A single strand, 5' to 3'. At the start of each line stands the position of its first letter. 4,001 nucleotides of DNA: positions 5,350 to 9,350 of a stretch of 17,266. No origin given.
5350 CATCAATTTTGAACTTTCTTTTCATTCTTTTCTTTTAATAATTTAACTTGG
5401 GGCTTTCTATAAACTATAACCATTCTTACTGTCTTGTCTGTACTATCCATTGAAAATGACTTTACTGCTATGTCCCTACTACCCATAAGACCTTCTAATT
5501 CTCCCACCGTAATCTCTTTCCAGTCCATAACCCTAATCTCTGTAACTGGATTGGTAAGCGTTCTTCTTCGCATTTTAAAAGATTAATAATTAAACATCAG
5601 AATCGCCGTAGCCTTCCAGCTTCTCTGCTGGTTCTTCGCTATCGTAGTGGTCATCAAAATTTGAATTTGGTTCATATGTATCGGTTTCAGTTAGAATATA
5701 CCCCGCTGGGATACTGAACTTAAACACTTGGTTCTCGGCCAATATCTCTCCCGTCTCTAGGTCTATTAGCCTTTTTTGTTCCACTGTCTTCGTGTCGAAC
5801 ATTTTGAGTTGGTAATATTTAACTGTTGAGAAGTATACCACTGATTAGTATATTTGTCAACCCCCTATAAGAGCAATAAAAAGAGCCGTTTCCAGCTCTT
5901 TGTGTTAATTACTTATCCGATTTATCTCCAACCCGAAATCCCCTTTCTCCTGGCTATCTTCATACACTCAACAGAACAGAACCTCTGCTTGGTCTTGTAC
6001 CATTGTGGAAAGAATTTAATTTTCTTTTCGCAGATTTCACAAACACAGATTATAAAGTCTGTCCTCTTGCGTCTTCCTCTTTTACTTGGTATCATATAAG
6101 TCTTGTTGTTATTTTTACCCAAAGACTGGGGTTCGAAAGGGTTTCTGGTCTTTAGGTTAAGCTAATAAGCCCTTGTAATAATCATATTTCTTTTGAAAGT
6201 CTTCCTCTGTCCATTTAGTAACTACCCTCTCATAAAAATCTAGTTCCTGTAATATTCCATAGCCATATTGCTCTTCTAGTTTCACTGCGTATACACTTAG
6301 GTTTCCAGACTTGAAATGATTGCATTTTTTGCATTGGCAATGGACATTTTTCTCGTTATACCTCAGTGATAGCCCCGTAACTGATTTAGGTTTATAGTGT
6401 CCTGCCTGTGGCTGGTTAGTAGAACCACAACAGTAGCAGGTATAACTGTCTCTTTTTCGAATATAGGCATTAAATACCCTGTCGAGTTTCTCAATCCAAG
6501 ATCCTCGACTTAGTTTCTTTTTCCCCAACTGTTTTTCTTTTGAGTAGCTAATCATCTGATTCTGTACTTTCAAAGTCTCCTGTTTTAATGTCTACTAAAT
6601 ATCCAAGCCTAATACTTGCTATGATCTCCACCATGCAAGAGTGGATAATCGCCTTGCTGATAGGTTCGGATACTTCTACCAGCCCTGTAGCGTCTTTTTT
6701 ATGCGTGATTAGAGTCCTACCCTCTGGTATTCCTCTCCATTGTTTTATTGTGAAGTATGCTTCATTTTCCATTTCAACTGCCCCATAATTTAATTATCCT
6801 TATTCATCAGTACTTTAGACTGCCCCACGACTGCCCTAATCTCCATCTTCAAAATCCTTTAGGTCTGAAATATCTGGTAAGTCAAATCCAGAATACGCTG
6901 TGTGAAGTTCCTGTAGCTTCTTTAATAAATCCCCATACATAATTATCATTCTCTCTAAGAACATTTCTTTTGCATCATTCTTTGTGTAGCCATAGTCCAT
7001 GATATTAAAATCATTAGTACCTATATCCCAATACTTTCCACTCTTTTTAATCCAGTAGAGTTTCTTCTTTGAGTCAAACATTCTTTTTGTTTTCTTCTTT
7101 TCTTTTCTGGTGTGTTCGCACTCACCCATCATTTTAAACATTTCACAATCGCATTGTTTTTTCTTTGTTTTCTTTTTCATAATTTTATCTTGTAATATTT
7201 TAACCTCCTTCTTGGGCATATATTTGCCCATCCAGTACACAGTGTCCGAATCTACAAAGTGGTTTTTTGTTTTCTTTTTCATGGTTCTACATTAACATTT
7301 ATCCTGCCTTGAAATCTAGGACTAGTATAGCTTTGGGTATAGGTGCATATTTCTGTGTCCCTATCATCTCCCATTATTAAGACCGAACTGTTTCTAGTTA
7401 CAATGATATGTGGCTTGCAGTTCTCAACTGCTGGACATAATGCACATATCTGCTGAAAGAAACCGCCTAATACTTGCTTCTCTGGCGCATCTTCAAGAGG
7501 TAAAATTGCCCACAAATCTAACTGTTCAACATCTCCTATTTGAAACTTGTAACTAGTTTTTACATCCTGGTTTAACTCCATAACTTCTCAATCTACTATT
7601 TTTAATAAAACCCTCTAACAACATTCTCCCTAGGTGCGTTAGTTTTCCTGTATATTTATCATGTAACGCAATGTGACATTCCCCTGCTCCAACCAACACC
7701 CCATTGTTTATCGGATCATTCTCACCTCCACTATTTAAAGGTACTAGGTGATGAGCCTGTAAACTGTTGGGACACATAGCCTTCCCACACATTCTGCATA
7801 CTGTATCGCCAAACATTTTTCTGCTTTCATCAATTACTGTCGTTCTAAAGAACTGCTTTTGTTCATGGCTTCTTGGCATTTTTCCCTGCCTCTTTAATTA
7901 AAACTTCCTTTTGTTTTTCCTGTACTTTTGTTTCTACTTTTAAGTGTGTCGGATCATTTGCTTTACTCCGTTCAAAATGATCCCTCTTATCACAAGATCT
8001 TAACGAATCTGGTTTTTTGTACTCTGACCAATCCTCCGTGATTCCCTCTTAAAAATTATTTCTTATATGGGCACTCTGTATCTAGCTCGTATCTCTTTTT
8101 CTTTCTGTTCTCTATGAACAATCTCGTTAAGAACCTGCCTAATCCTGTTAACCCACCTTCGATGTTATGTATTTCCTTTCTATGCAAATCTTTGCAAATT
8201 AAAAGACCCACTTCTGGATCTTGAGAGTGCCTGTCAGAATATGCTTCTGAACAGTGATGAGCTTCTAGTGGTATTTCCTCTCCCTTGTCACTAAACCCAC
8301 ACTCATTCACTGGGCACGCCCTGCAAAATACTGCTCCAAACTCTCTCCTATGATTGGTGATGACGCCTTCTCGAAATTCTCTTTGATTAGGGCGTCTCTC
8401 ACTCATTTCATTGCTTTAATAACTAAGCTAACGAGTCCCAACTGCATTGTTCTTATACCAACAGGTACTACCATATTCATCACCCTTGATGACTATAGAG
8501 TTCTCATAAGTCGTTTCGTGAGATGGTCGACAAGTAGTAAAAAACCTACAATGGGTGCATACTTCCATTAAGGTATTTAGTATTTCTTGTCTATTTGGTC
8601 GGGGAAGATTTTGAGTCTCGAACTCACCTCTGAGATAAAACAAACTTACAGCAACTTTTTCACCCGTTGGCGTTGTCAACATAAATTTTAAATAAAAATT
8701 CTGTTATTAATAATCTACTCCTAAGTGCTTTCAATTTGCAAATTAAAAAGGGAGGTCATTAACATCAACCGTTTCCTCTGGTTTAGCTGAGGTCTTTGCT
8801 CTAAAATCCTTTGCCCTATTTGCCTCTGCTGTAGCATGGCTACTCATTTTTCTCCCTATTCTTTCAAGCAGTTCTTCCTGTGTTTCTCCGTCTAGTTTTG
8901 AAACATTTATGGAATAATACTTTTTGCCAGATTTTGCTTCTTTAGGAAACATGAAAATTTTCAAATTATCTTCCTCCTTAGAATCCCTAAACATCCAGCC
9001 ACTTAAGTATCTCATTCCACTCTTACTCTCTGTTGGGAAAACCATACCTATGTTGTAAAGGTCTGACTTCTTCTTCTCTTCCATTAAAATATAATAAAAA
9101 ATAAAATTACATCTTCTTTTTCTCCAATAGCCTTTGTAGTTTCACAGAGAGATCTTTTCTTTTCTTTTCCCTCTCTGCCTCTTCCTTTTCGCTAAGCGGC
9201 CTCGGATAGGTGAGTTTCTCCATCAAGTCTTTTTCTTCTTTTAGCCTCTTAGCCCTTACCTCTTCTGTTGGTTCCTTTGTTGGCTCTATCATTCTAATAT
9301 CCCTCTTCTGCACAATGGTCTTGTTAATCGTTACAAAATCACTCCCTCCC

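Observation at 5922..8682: Dense cluster of small nucleases and zinc-binding proteins, including tandem paralogous HNH genes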

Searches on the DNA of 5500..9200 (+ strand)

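Call 4: search_dna_similar(query=window:5500-9200:+, collection=phages, mode=near, max_rows=30)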
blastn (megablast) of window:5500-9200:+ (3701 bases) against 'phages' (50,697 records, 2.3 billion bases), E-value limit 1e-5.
No match.
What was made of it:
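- Tried and rejected: GenBank phages: no DNA match for 5500-9200 (call 4).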

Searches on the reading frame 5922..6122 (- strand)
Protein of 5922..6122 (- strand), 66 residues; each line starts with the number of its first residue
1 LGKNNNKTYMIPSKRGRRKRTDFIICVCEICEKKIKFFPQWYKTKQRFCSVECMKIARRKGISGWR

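Call 5: search_protein_families(library=pfam, max_evalue=1, proteins=[window:5922-6122:-])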
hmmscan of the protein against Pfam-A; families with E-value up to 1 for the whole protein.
window:5922-6122:- (66 aa): 3 families
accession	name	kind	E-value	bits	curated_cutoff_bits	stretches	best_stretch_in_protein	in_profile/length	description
PF04570.20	zf-FLZ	-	0.035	14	23.4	1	19-53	7-43/54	zinc-finger of the FCS-type, C2-C2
PF21319.3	zf-FCS_1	-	0.048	14.2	26.6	1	27-55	2-29/31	Zinc finger, FCS-type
PF04438.22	zf-HIT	-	0.19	12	24.7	1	43-55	18-30/30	HIT zinc finger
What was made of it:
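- On FCS/MYM-type zinc finger (for 5922-6122): zf-FLZ scores 14 bits against 23.4, and zf-FCS_1 scores 14.2 against 26.6 (call 5).
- Checked: The zinc ribbon 5922-6122 has only sub-threshold FCS-type hits (E 0.035-0.048, call 5).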

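Call 6: search_protein_families(library=phrogs, max_evalue=0.1, proteins=[window:5922-6122:-])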
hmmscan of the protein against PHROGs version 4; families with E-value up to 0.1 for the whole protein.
window:5922-6122:- (66 aa): 3 families
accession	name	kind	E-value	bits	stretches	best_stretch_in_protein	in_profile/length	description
phrog_1271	-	DNA, RNA and nucleotide metabolism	0.0022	18.4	1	12-61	198-246/361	HNH endonuclease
phrog_10822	-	DNA, RNA and nucleotide metabolism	0.017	15.8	1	2-60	152-201/245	HNH endonuclease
phrog_2308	-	unknown function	0.025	15.7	1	16-60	91-132/138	-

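Call 54: search_protein_families(library=ncbifam, max_evalue=0.1, proteins=[window:5922-6122:-])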
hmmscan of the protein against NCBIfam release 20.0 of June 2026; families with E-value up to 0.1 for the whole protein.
window:5922-6122:- (66 aa): 1 family
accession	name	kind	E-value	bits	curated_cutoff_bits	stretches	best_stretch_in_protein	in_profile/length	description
NF008088.0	PRK10828.1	equivalog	0.02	14.4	183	1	17-63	82-128/183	NAD(P)H nitroreductase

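Call 55: search_protein_families(library=padloc, max_evalue=0.1, proteins=[window:5922-6122:-])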
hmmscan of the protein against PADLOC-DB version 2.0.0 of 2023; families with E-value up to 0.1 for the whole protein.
window:5922-6122:- (66 aa): 0 families

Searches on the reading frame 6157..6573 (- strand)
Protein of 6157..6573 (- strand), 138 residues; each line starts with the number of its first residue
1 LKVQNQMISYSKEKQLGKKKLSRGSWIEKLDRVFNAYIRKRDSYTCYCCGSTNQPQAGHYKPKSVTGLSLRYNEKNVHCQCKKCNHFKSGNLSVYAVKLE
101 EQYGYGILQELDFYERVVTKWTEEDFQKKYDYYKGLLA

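Call 5: search_protein_families(library=pfam, max_evalue=1, proteins=[window:6157-6573:-])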
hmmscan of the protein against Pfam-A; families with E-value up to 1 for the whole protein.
window:6157-6573:- (138 aa): 1 family
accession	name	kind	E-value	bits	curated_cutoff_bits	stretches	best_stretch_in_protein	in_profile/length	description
PF05766.18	NinG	-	1.8e-25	90.4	25.4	1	18-136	67-186/193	Bacteriophage Lambda NinG protein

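Call 6: search_protein_families(library=phrogs, max_evalue=0.1, proteins=[window:6157-6573:-])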
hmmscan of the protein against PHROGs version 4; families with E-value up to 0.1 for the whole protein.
window:6157-6573:- (138 aa): 19 families
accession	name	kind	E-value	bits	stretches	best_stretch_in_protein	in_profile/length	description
phrog_5034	-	DNA, RNA and nucleotide metabolism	1.6e-26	94.1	1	17-134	5-124/138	NinG/ Rap DNA junction specific endonuclease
phrog_171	-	DNA, RNA and nucleotide metabolism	6.2e-26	93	1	22-133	102-214/452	NinG/ Rap DNA junction specific endonuclease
phrog_1271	-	DNA, RNA and nucleotide metabolism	2.5e-08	34.7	1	35-90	258-317/361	HNH endonuclease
phrog_12986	-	unknown function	1.5e-07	32.6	1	16-81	63-130/130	-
phrog_16726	-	DNA, RNA and nucleotide metabolism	4.4e-07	30.9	1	18-90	75-142/308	HNH endonuclease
phrog_589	-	DNA, RNA and nucleotide metabolism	2.6e-06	28.3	1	31-89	79-139/179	HNH endonuclease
phrog_144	-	DNA, RNA and nucleotide metabolism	2.6e-06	28.2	1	32-89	73-133/175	HNH endonuclease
phrog_338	-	DNA, RNA and nucleotide metabolism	8.1e-06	26.4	1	10-93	178-264/340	HNH endonuclease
phrog_2214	-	DNA, RNA and nucleotide metabolism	9.8e-06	25.9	1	29-90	179-238/429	HNH endonuclease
phrog_7370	-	DNA, RNA and nucleotide metabolism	4e-05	24.7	1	35-91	33-86/115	HNH endonuclease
phrog_7785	-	DNA, RNA and nucleotide metabolism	0.00075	20.5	1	34-94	61-117/147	HNH endonuclease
phrog_8446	-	DNA, RNA and nucleotide metabolism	0.0027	18.4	1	34-94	132-200/211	HNH endonuclease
phrog_8660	-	DNA, RNA and nucleotide metabolism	0.0052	17.9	1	7-89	88-177/196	HNH endonuclease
phrog_16204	-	unknown function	0.011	16.5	1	26-91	20-83/218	-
phrog_1588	-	unknown function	0.016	16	1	35-125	28-117/132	-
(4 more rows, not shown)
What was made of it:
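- Checked: 6157-6573 is NinG/Rap: Pfam PF05766, 90.4 bits against a cutoff of 25.4, E 1.8e-25; PHROG NinG/Rap 1.6e-26 (calls 5, 6).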

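Call 54: search_protein_families(library=ncbifam, max_evalue=0.1, proteins=[window:6157-6573:-])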
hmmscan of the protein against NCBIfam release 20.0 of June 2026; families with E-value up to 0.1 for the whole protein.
window:6157-6573:- (138 aa): 1 family
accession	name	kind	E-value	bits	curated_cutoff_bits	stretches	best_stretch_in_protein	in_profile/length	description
NF040563.1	guided_IscB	equivalog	0.00058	19.1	175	1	34-90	183-237/314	RNA-guided endonuclease IscB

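Call 55: search_protein_families(library=padloc, max_evalue=0.1, proteins=[window:6157-6573:-])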
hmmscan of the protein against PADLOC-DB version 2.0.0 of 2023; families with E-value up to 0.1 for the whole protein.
window:6157-6573:- (138 aa): 7 families
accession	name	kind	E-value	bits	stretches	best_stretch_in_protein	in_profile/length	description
PDLC04255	PDC-M01B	-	0.00052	17.8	1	38-116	102-176/285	-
PDLC04263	PDC-M01B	-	0.00082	17.1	1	37-89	92-144/291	-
PDLC04248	PDC-M01B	-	0.0014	16.6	1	34-91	24-81/216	-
PDLC04251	PDC-M01B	-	0.0014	16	1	15-93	73-147/279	-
PDLC04252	PDC-M01B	-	0.0024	15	1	33-93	85-144/294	-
PDLC00341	PtuB1|PtuB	-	0.0025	15.4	1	43-89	54-98/273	Unknown function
PDLC00331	PtuB1|PtuB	-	0.058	11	0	45-90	36-82/222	Unknown function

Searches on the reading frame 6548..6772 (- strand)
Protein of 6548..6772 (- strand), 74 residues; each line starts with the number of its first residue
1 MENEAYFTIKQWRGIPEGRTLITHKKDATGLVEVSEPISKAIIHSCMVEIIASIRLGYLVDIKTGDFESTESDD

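Call 5: search_protein_families(library=pfam, max_evalue=1, proteins=[window:6548-6772:-])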
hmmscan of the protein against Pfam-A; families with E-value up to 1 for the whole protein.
window:6548-6772:- (74 aa): 1 family
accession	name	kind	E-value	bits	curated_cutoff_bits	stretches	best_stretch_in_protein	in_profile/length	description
PF19354.4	DUF5931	-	0.15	12.3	27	1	29-62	134-166/175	Family of unknown function (DUF5931)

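Call 6: search_protein_families(library=phrogs, max_evalue=0.1, proteins=[window:6548-6772:-])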
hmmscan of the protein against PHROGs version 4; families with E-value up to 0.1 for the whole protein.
window:6548-6772:- (74 aa): 0 families

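Call 54: search_protein_families(library=ncbifam, max_evalue=0.1, proteins=[window:6548-6772:-])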
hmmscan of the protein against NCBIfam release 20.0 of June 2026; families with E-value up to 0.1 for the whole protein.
window:6548-6772:- (74 aa): 0 families

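Call 55: search_protein_families(library=padloc, max_evalue=0.1, proteins=[window:6548-6772:-])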
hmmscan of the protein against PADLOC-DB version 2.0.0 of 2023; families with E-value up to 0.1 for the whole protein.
window:6548-6772:- (74 aa): 0 families

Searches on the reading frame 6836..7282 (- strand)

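Call 5: search_protein_families(library=pfam, max_evalue=1, proteins=[window:6836-7282:-])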
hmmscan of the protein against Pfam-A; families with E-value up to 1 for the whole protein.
window:6836-7282:- (148 aa): 2 families
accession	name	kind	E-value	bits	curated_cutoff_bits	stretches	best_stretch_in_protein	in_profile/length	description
PF12325.13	TMF_TATA_bd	-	0.017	15.6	29.1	1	25-69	26-70/115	TATA element modulatory factor 1 TATA binding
PF08010.17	Phage_30_3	-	0.45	10.8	36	0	4-24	56-76/138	Bacteriophage protein GP30.3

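Call 6: search_protein_families(library=phrogs, max_evalue=0.1, proteins=[window:6836-7282:-])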
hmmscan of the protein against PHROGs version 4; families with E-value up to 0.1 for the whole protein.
window:6836-7282:- (148 aa): 0 families

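Call 54: search_protein_families(library=ncbifam, max_evalue=0.1, proteins=[window:6836-7282:-])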
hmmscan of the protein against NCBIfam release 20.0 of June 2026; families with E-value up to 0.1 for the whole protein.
window:6836-7282:- (148 aa): 1 family
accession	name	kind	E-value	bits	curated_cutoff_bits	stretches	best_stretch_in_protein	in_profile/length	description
TIGR01828.1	pyru_phos_dikin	equivalog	0.051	11.5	843.45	1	78-111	750-782/865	pyruvate, phosphate dikinase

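Call 55: search_protein_families(library=padloc, max_evalue=0.1, proteins=[window:6836-7282:-])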
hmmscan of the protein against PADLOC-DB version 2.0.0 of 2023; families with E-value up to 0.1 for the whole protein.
window:6836-7282:- (148 aa): 0 families
